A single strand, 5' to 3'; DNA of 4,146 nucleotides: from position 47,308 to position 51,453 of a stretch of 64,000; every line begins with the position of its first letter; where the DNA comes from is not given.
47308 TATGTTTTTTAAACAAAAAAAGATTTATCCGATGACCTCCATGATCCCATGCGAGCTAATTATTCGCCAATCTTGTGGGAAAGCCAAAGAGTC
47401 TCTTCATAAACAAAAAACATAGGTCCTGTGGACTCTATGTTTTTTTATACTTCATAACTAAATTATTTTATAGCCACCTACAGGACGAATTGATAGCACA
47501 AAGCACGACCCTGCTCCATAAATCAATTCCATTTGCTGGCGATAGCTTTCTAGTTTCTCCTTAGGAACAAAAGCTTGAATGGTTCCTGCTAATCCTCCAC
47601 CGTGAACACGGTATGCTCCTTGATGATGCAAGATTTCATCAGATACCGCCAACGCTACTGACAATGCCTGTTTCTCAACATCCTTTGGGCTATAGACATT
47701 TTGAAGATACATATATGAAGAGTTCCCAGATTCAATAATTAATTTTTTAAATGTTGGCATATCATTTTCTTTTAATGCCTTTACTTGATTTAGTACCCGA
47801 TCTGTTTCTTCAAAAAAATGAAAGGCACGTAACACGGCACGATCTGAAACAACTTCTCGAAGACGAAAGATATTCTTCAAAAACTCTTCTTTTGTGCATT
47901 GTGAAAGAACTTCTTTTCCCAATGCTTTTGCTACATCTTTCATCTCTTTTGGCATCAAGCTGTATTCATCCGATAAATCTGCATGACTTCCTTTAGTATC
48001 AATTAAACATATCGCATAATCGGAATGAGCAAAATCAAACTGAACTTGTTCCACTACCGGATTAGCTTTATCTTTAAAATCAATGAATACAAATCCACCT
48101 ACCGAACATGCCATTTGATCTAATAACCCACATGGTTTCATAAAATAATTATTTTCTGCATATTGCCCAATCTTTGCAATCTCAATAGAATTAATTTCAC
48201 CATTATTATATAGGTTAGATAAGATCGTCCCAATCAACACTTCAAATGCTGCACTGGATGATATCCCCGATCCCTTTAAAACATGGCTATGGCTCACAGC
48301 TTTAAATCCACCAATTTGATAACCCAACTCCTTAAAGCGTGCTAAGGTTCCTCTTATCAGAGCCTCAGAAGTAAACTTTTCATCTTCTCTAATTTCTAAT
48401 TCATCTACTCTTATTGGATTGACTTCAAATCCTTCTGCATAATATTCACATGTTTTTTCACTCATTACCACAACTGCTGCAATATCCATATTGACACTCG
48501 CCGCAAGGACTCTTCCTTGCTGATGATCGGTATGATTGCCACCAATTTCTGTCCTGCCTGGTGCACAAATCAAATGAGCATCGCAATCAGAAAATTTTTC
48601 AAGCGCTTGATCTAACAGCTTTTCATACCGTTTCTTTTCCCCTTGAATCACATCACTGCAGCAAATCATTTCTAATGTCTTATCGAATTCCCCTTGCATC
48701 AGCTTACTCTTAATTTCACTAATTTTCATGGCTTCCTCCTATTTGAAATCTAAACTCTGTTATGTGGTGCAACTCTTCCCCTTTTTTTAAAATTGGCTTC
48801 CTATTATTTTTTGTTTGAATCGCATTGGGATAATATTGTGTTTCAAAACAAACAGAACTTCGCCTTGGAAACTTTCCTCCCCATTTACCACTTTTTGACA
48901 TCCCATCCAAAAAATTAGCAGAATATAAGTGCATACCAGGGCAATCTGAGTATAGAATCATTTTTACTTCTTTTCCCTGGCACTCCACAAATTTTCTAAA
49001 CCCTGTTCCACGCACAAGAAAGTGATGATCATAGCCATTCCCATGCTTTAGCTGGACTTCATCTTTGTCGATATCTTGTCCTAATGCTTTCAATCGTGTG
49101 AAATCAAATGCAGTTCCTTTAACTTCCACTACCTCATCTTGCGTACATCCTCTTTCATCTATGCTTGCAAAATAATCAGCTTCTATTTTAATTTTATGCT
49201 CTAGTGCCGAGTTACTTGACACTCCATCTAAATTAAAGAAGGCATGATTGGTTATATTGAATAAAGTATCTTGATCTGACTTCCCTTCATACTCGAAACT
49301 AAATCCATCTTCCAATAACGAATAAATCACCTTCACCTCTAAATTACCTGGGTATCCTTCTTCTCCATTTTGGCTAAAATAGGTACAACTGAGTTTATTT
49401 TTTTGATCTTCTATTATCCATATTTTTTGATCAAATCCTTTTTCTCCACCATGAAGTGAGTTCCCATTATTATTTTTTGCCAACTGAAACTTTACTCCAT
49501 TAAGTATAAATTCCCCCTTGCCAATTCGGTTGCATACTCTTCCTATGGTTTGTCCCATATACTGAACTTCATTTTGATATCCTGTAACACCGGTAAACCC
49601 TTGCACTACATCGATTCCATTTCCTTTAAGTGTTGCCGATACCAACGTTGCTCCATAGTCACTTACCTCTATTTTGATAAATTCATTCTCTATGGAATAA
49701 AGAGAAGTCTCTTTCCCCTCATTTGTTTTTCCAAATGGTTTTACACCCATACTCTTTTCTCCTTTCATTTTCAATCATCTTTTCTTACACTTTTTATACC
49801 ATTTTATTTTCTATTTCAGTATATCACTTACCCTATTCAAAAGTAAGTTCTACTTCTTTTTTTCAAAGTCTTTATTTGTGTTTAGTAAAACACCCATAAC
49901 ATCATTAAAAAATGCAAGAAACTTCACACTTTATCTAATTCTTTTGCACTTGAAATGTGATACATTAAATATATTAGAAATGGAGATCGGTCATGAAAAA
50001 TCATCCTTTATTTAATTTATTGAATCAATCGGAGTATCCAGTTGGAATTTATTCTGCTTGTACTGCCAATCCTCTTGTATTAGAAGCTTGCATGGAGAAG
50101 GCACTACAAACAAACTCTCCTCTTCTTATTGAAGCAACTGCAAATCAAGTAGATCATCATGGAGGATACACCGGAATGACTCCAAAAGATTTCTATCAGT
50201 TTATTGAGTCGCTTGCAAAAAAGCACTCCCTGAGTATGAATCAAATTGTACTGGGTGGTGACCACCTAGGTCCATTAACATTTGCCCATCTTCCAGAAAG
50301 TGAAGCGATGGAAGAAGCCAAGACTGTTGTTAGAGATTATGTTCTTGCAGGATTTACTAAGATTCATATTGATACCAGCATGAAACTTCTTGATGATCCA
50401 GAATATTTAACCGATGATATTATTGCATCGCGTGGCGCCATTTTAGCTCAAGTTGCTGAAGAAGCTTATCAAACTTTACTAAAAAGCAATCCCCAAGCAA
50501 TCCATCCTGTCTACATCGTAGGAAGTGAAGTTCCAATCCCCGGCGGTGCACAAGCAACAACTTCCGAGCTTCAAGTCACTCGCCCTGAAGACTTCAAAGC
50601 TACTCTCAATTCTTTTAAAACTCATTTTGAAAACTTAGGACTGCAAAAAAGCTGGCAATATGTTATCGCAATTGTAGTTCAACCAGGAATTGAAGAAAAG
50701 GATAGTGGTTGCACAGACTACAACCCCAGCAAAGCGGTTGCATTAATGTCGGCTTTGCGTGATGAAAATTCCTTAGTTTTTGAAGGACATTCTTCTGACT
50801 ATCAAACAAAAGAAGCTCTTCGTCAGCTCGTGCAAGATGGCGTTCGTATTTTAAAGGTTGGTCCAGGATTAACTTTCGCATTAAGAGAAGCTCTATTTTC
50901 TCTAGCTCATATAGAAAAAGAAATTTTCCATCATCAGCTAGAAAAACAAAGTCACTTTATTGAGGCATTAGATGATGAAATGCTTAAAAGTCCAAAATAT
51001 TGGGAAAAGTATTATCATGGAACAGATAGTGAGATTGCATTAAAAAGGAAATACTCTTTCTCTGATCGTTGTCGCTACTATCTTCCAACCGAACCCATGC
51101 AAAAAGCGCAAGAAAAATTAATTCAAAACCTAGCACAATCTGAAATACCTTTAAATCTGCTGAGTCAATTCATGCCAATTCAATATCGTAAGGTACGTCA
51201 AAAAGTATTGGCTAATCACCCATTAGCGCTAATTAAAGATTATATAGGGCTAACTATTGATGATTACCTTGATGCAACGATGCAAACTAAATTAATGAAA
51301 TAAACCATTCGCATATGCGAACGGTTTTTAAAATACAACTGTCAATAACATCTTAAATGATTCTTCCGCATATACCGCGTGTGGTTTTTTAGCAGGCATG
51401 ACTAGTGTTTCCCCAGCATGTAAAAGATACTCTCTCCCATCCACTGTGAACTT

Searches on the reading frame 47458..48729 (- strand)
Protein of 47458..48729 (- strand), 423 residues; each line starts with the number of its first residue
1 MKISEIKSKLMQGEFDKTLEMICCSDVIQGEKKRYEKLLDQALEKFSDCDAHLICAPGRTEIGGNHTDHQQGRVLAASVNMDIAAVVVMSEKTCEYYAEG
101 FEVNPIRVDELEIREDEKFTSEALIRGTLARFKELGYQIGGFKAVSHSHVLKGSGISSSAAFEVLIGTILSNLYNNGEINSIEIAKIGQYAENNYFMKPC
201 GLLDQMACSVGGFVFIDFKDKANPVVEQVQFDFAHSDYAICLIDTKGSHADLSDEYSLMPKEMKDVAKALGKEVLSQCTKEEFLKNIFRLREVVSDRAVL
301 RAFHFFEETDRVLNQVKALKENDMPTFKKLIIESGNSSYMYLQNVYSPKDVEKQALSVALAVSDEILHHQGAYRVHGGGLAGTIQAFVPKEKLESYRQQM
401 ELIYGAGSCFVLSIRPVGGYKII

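Call 44: search_protein_families(library=pfam, proteins=[window:47458-48729:-], max_evalue=0.00001)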
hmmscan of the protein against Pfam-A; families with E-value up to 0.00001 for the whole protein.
window:47458-48729:- (423 aa): 2 families
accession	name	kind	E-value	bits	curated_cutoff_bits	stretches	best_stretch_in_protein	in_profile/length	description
PF10509.15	GalKase_gal_bdg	-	1.9e-13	50.2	23.1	1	45-87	6-47/49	Galactokinase galactose-binding signature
PF00288.32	GHMP_kinases_N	-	3.2e-13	50.1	22.3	1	124-212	2-87/87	GHMP kinases N terminal domain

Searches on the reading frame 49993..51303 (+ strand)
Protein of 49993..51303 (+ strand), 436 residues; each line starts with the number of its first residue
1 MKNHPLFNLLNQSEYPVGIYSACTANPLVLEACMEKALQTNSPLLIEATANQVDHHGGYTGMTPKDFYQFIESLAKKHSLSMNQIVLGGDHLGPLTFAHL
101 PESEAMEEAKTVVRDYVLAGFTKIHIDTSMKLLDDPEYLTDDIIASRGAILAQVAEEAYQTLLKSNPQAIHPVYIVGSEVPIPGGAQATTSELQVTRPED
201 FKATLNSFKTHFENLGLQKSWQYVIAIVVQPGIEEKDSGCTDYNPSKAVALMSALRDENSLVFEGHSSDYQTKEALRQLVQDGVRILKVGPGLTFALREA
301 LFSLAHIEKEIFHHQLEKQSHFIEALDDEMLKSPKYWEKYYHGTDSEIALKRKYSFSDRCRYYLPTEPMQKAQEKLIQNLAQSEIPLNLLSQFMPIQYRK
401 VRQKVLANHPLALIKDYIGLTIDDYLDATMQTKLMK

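Call 44: search_protein_families(library=pfam, proteins=[window:49993-51303:+], max_evalue=0.00001)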
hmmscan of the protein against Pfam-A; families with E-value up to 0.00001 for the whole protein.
window:49993-51303:+ (436 aa): 1 family
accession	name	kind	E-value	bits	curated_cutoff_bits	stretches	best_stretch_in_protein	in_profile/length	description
PF08013.17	GatZ_KbaZ-like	-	3e-173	576.8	26.7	1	11-429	8-419/420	D-tagatose-1,6-bisphosphate aldolase subunit GatZ/KbaZ-like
